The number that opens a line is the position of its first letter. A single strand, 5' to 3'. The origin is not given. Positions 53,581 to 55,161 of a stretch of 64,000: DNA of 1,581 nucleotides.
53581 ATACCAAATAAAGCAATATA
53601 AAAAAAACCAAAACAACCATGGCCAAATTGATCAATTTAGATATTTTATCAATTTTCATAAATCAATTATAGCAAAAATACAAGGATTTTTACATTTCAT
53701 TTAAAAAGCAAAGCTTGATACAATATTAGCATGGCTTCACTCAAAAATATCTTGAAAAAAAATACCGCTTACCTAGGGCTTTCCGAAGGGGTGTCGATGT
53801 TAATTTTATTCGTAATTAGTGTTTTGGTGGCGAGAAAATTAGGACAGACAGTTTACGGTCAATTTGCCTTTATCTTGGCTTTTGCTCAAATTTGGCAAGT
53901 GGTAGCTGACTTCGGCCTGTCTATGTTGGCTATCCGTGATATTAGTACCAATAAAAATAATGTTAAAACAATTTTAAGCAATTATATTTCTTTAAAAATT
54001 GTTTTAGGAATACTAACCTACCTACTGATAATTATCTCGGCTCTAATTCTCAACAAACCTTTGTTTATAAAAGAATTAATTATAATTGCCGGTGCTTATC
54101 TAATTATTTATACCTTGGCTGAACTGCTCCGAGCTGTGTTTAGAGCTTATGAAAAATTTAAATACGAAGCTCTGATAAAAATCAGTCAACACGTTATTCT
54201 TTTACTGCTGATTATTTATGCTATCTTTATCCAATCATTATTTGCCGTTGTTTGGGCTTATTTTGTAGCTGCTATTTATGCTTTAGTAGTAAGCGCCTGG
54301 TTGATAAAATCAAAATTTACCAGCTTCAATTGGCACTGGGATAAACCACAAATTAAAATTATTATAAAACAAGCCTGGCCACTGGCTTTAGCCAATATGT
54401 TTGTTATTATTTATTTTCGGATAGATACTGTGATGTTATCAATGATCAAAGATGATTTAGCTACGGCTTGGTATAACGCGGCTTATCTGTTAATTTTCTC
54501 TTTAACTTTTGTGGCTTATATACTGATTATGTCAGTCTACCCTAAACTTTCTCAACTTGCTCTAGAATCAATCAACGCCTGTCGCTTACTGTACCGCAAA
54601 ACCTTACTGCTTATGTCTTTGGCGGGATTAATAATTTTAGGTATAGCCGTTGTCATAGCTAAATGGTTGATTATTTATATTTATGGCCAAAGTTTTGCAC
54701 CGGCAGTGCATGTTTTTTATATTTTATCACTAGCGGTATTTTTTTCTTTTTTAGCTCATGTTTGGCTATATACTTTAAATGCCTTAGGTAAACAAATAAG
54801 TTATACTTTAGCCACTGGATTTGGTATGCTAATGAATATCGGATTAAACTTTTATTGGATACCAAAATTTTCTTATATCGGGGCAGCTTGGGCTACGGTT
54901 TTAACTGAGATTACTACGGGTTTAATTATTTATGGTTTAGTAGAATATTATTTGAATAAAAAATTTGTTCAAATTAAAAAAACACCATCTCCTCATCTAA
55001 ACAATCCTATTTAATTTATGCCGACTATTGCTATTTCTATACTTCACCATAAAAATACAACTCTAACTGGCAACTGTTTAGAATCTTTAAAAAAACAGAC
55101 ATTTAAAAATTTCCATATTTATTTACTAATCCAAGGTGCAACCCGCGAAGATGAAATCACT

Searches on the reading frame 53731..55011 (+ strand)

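Call 69: search_protein_families(library=pfam, proteins=[window:53731-55011:+], max_evalue=0.00001)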
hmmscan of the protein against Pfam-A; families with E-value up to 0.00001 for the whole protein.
window:53731-55011:+ (427 aa): 2 families
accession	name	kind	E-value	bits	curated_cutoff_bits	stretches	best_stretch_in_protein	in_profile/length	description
PF01943.22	Polysacc_synt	-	2.5e-35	122.7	28.2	1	8-276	1-273/274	Polysaccharide biosynthesis protein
PF13440.11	Polysacc_synt_3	-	1.4e-14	54.5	23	1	33-326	2-292/293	Polysaccharide biosynthesis protein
